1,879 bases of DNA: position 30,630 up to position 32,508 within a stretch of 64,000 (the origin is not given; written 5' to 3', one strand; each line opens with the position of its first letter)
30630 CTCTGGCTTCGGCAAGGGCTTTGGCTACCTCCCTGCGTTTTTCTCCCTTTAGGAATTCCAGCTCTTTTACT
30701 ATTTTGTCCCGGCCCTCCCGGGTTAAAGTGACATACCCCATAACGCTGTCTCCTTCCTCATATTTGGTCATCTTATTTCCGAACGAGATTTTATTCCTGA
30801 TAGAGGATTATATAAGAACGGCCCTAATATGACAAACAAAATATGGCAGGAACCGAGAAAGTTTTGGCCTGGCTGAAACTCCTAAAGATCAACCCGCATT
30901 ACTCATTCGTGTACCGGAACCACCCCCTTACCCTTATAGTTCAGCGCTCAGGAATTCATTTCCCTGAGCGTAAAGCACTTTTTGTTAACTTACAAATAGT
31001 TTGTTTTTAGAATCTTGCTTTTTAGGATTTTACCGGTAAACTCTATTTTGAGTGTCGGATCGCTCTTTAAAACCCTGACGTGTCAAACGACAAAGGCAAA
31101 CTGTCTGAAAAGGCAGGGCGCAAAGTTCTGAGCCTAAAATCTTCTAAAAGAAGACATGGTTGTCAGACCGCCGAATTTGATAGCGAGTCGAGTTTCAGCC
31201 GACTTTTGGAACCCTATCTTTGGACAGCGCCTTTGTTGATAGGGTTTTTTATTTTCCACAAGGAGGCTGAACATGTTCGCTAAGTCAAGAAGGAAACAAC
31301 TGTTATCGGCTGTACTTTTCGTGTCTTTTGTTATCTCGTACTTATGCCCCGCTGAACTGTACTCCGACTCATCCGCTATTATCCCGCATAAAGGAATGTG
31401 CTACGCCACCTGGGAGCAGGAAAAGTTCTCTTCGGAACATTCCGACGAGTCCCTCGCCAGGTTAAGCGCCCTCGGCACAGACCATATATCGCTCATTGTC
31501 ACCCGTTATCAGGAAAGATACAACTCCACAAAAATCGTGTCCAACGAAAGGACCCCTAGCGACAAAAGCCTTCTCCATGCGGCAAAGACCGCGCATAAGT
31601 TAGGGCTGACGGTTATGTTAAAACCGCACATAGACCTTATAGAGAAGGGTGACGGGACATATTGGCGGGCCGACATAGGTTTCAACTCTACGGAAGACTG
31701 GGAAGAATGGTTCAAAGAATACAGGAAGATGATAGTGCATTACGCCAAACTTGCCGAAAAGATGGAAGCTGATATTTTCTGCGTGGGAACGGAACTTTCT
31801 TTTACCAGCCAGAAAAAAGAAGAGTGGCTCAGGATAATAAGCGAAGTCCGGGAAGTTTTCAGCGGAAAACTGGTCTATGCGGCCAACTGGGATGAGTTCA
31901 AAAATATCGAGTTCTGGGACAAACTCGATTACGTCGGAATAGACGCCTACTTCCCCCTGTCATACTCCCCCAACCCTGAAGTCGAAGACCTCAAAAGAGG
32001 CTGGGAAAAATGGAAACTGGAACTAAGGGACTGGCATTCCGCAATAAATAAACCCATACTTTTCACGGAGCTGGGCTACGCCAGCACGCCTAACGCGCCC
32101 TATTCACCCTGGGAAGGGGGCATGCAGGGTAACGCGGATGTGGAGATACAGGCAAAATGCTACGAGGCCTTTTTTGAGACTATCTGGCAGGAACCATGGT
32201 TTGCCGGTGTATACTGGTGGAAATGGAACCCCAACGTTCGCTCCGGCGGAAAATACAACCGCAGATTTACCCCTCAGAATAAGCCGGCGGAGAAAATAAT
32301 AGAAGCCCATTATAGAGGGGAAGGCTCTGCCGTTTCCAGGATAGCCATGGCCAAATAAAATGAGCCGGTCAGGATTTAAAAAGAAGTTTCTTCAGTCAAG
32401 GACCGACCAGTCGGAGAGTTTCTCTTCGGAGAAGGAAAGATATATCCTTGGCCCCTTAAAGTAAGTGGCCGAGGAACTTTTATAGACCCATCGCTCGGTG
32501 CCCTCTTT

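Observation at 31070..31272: Candidate c-di-GMP-I (GEMM) riboswitch with terminator in the leader of a secreted glycoside hydrolase gene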

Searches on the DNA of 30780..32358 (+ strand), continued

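Call 56: search_rna_families(sources=[L012, L013, L016, L041, L009], threshold=evalue, max_evalue=1)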
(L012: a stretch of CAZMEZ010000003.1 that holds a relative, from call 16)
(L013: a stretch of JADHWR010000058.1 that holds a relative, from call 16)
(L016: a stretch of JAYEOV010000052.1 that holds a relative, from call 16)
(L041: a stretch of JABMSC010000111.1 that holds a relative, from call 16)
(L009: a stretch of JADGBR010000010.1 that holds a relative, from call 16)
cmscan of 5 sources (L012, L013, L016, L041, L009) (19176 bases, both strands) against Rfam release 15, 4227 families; matches with E-value up to 1: 8.
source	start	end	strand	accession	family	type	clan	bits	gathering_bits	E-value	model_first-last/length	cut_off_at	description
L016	1196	1285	+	RF01051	c-di-GMP-I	Cis-reg; riboswitch;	CL00126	65.8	35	3.6e-11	1-87/87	no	c-di-GMP-I riboswitch aptamer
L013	993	1084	-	RF01051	c-di-GMP-I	Cis-reg; riboswitch;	CL00126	64.5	35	7.3e-11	1-87/87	no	c-di-GMP-I riboswitch aptamer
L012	1291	1386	+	RF01051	c-di-GMP-I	Cis-reg; riboswitch;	CL00126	62.1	35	2.8e-10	1-87/87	no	c-di-GMP-I riboswitch aptamer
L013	1292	1406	+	RF03167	c-di-GMP-I-GGC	Cis-reg; riboswitch;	CL00126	50.5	59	1.9e-09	1-80/80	no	c-di-GMP-I-GGC riboswitch aptamer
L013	564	654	-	RF03167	c-di-GMP-I-GGC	Cis-reg; riboswitch;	CL00126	43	59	2.6e-07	1-80/80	no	c-di-GMP-I-GGC riboswitch aptamer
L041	1357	1427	+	RF01051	c-di-GMP-I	Cis-reg; riboswitch;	CL00126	38.8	35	0.00014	1-87/87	no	c-di-GMP-I riboswitch aptamer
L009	1201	1352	+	RF01051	c-di-GMP-I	Cis-reg; riboswitch;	CL00126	38.1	35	0.00021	1-87/87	no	c-di-GMP-I riboswitch aptamer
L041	1226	1270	+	RF03167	c-di-GMP-I-GGC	Cis-reg; riboswitch;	CL00126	35.1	59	4.9e-05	1-80/80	no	c-di-GMP-I-GGC riboswitch aptamer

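Call 60: search_with_rna_model(model_id=R2, sources=[L043, L044, L045, L046, L048, L050, L051, L052, L053, L054, L055, L056, L057, L058, L059, L060, L061, L062, L063, L064, L065, L066, L067, L069, L070, L071, L072, L073, L074, L075, L076, L077, L078, L079, L080, L134, L135, L136, L137, L138, L139, L140, L141, L142, L143, L144, L145, L146, L147, L148, L149, L150, L151, L152, L153, L154, L155, L156, L157, L158, L159], max_evalue=0.01)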
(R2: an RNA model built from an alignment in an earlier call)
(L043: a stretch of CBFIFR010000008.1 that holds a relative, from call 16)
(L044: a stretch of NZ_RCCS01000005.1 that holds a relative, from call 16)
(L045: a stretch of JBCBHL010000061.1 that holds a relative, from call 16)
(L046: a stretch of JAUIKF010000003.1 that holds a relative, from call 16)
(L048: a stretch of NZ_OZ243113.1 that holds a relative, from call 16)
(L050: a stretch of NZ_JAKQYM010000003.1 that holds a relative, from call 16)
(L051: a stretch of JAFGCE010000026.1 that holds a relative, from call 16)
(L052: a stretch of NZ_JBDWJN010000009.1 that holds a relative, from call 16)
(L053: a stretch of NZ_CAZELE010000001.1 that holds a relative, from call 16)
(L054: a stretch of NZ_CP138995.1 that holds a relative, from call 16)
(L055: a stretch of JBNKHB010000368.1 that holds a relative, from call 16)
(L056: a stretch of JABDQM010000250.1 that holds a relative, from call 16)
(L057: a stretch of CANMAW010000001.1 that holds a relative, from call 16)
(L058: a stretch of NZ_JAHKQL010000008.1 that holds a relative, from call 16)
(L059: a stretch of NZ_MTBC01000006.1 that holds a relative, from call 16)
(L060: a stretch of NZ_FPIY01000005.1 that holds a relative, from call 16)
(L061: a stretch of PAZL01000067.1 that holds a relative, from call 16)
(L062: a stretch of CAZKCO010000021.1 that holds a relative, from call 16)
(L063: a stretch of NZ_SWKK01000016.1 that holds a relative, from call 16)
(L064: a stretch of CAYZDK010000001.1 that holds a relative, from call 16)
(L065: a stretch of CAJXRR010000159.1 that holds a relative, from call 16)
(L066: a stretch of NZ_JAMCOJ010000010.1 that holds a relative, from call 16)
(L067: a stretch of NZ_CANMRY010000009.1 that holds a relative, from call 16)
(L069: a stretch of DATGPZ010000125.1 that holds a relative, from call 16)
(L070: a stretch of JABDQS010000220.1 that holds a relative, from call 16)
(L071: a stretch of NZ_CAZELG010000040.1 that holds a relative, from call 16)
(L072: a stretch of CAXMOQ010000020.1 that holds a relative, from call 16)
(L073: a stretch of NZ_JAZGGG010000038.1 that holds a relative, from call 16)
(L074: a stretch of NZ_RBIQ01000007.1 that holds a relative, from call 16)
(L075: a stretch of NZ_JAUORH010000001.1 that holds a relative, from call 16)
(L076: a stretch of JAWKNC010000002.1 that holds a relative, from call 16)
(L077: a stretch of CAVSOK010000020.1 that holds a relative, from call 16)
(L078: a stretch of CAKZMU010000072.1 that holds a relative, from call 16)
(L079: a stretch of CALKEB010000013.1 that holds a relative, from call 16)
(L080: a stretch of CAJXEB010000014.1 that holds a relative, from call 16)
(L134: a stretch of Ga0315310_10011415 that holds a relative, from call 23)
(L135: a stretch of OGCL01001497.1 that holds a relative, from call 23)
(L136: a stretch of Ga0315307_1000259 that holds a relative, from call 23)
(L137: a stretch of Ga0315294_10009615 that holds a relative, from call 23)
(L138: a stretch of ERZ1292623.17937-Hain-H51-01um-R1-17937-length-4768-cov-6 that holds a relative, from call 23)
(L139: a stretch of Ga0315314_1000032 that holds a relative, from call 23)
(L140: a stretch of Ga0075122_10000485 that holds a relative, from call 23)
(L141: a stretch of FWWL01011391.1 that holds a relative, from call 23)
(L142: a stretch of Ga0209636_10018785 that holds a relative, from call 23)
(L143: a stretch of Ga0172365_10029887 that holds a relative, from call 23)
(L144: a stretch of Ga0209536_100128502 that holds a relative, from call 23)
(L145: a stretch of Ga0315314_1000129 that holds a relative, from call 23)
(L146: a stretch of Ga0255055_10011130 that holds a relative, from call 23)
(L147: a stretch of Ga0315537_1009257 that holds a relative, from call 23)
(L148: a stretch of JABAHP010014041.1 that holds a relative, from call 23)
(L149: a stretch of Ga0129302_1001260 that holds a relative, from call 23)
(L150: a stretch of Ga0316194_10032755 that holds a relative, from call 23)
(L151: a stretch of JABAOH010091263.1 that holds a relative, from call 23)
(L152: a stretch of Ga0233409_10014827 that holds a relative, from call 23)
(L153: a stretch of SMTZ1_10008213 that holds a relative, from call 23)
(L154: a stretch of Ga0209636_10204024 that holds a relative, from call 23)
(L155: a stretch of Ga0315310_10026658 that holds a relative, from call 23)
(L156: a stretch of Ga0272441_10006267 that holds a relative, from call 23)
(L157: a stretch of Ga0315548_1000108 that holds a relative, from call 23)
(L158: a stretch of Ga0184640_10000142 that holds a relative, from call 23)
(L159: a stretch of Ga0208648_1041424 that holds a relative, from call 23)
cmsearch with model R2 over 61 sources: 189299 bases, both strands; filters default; matches with E-value up to 0.01: 2.
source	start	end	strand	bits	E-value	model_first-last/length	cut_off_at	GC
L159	574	674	+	95.3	1.6e-21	1-101/101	no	0.48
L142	425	516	-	28.1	0.0002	1-101/101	no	0.58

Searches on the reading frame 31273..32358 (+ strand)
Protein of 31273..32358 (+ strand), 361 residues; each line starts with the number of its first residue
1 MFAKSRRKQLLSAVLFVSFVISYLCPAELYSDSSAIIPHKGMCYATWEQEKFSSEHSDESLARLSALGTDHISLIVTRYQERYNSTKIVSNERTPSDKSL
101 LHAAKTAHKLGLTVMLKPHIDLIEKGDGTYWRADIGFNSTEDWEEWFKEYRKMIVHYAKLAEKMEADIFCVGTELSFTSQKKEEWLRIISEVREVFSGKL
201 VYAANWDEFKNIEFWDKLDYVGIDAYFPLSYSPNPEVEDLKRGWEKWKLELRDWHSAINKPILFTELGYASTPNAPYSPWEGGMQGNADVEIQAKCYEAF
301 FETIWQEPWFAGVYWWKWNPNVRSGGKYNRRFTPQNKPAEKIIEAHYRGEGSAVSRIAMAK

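Call 7: search_protein_families(library=pfam, proteins=[window:31273-32358:+])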
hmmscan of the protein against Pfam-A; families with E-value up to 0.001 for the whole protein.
window:31273-32358:+ (361 aa): 2 families
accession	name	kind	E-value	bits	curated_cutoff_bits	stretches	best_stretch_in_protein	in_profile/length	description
PF22612.2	GH113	-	1.7e-65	221.7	27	1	48-323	8-273/289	Glycoside Hydrolase Family 113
PF13547.12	GTA_TIM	-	5.8e-09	36.1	27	1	149-244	2-126/299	GTA TIM-barrel-like domain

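Call 8: find_encoding_contigs(protein=window:31273-32358:+, flank=3000, max_places=6)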
Protein window:31273-32358:+ (361 aa): no gene with exactly this product is on record in the collection.

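Call 11: find_homologous_proteins(query=window:31273-32358:+)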
Query window:31273-32358:+ (361 aa): 3041 proteins with E <= 0.001 among 5024 candidates; the best 120 are listed.
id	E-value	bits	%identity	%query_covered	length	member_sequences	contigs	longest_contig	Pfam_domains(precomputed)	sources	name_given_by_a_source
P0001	3.8e-249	843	100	100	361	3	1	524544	PF22612.3,PF13547.13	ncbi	-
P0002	1.6e-209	713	81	100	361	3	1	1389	PF22612.3,PF13547.13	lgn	-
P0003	1.3e-194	664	74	100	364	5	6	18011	PF22612.3,PF13547.13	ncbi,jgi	jgi:hypothetical protein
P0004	1.8e-192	657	76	98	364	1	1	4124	PF22612.3,PF13547.13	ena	-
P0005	3.5e-192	656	74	100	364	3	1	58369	PF22612.3,PF13547.13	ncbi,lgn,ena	ncbi:MAG: hypothetical protein WCV56_07185 [Candidatus Omnitrophota bacterium]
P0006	4.1e-192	656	78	94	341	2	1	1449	PF22612.3,PF13547.13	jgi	jgi:hypothetical protein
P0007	2.2e-189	647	75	97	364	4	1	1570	PF22612.3,PF13547.13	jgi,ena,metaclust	metaclust:\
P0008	1.1e-177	608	70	94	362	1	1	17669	PF01261.31,PF22612.3,PF13547.13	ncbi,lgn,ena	-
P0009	4.3e-172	590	65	100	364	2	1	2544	PF22612.3,PF13547.13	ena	-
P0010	1.3e-166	572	65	97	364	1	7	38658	PF22612.3,PF13547.13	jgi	jgi:hypothetical protein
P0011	8.5e-166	569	66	98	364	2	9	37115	PF22612.3,PF13547.13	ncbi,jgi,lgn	jgi:exo-beta-1,3-glucanase (GH17 family)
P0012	7.4e-162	556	61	99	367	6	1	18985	PF22612.3,PF13547.13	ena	-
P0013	5.2e-159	547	62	99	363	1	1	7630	PF22612.3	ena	-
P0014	1.0e-158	546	63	94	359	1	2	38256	PF22612.3,PF13547.13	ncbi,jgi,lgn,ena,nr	ncbi:MAG: glycoside hydrolase [Candidatus Omnitrophota bacterium]|nr:glycoside hydrolase [Candidatus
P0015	1.2e-158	546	63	98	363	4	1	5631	PF22612.3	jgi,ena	-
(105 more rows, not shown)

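Call 16: find_related_loci(query=A1, collection=genome_contigs, flank=1500)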
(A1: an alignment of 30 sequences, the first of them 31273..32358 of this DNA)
Query A1 (361 aa) in genome_contigs; peptide patterns used: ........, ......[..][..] (x = any residue, [..] = any of these).
598 stretches matched a pattern (row limit reached: there are more); 584 encode a relative of the query (tblastn E <= 1e-3); the best 80 are kept; 80 distinct loci.
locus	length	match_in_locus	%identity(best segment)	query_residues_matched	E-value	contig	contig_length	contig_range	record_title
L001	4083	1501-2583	74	2-361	0e+0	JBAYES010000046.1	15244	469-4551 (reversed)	MAG: Candidatus Omnitrophota bacterium isolate SO_2016_CLC_T2_83 scaffold03964_PH3_Jul20_2016, whole genome shotgun sequ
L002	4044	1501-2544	62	1-349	9e-157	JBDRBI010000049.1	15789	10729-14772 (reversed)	MAG: Candidatus Omnitrophota bacterium isolate MEGAHIT-group-1.110 k141_7222113, whole genome shotgun sequence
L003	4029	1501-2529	60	9-349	2e-152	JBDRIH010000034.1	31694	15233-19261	MAG: Candidatus Omnitrophota bacterium isolate MEGAHIT-group-1.574 k141_12570571, whole genome shotgun sequence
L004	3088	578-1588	55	13-349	6e-145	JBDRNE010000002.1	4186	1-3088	MAG: Candidatus Omnitrophota bacterium isolate MEGAHIT-group-1.87 k141_8740, whole genome shotgun sequence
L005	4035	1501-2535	57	9-352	8e-140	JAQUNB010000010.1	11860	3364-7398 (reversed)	MAG: Candidatus Omnitrophota bacterium isolate STD1_168 NODE_14695_length_11860_cov_2.807296_Sandtown_D1, whole genome s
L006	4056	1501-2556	56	1-348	2e-139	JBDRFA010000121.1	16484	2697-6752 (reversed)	MAG: Candidatus Omnitrophota bacterium isolate MEGAHIT-group-1.343 k141_2123108, whole genome shotgun sequence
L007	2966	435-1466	57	7-348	4e-141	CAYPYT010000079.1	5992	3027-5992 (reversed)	MAG TPA_asm: uncultured Planctomycetia bacterium isolate SRP178699_co1_477 genome assembly, contig: NODE_19445_length_59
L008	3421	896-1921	56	9-347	5e-137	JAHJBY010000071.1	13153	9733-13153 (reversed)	MAG: Candidatus Omnitrophota bacterium isolate Modern_marine.mb.279 Modern_marine.mb.279_k141_1511209, whole genome shot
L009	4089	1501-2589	52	1-355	7e-135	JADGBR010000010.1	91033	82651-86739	MAG: Candidatus Omnitrophota bacterium isolate nW3bin14 nW3_bin14_NODE_10_length_91033_cov_6.017502, whole genome shotgu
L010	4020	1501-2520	53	19-355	1e-129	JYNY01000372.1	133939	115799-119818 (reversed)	Candidatus Omnitrophus magneticus isolate SKK-01 SAG1567, whole genome shotgun sequence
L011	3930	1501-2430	53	39-348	6e-120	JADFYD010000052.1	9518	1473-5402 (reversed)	MAG: Candidatus Omnitrophota bacterium isolate nDJH6bin13 nDJH6_bin13_NODE_52_length_9518_cov_1.930252, whole genome sho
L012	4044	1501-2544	58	4-349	7e-148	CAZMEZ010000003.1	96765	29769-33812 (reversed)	MAG TPA_asm: uncultured Planctomycetia bacterium isolate SRP141376_co1_78 genome assembly, contig: NODE_562_length_96765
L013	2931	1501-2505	49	10-349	2e-115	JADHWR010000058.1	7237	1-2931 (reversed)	MAG: Candidatus Omnitrophota bacterium isolate BS750m-G32 BS-750m-C21029, whole genome shotgun sequence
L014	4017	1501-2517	50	11-348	9e-112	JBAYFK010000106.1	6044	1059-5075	MAG: Candidatus Omnitrophota bacterium isolate SO_2016_GW1_1 scaffold25113_OW334_2016, whole genome shotgun sequence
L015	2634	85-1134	46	4-347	3e-111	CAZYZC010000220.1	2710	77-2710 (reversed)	MAG TPA_asm: uncultured Planctomycetia bacterium isolate SRP178699_co1_490 genome assembly, contig: NODE_62557_length_27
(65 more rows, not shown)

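Call 23: find_related_loci(query=A1, collection=metagenome_contigs, flank=800)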
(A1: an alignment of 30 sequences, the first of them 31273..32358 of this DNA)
Query A1 (361 aa) in metagenome_contigs; peptide patterns used: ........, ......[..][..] (x = any residue, [..] = any of these).
600 stretches matched a pattern (row limit reached: there are more); 582 encode a relative of the query (tblastn E <= 1e-3); the best 80 are kept; 80 distinct loci.
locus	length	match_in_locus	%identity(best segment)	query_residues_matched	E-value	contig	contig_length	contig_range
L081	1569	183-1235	75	11-361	0e+0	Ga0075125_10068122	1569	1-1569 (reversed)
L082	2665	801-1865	61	4-361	4e-162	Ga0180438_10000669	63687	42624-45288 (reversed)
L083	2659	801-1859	63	9-361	1e-161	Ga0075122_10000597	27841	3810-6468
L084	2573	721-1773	62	1-351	9e-165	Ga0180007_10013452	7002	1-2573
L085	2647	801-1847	57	2-347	6e-141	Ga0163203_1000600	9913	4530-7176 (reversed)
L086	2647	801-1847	57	2-347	1e-141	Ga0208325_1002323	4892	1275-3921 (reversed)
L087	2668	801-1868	55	1-354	4e-140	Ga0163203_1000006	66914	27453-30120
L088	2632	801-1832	57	7-348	5e-142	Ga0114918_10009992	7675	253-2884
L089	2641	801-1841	56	4-347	2e-137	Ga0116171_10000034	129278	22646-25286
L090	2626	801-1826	56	9-347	1e-138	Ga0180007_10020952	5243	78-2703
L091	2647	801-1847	51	1-348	8e-126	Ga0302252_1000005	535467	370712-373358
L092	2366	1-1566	52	16-349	1e-121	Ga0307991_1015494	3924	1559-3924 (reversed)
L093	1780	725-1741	50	13-349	4e-123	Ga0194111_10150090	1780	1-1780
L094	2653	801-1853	49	1-349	8e-116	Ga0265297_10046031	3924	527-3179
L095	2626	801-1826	49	8-349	1e-112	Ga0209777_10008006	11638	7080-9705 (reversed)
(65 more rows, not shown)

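Call 37: search_solved_structures(query=window:31273-32358:+, max_evalue=0.001)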
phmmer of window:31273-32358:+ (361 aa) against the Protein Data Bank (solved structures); distinct sequences matched with E-value up to 0.001: 7.
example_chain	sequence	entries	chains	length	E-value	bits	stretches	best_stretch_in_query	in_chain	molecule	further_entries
4cd6_A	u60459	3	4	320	5.7e-35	123.8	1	93-344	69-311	ENDO-BETA-1,4-MANNANASE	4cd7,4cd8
3civ_A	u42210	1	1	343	6e-35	123.7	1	92-344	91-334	Endo-beta-1,4-mannanase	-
5ylh_A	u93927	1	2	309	5.3e-32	114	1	47-348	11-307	beta-1,4-mannanase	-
5yli_B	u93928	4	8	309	3e-31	111.5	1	47-348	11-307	beta-1,4-mannanas | beta-1,4-mannanase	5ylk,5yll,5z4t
7dv7_A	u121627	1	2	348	2.8e-29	105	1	40-348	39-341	Endo-beta-1,4-mannanase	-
7dvz_A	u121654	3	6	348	4.9e-29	104.3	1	40-348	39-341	Endo-beta-1,4-mannanase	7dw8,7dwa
7dvj_A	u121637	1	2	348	1.6e-28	102.6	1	40-348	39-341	Endo-beta-1,4-mannanase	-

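Call 53: search_solved_structures(query=window:31273-32358:+, max_evalue=1e-33, show_alignments=1)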
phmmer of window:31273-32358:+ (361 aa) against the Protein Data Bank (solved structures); distinct sequences matched with E-value up to 1e-33: 2.
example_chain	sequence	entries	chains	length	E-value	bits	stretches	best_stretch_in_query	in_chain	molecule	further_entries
4cd6_A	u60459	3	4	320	5.7e-35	123.8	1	93-344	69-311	ENDO-BETA-1,4-MANNANASE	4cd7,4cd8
3civ_A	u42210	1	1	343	6e-35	123.7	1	92-344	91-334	Endo-beta-1,4-mannanase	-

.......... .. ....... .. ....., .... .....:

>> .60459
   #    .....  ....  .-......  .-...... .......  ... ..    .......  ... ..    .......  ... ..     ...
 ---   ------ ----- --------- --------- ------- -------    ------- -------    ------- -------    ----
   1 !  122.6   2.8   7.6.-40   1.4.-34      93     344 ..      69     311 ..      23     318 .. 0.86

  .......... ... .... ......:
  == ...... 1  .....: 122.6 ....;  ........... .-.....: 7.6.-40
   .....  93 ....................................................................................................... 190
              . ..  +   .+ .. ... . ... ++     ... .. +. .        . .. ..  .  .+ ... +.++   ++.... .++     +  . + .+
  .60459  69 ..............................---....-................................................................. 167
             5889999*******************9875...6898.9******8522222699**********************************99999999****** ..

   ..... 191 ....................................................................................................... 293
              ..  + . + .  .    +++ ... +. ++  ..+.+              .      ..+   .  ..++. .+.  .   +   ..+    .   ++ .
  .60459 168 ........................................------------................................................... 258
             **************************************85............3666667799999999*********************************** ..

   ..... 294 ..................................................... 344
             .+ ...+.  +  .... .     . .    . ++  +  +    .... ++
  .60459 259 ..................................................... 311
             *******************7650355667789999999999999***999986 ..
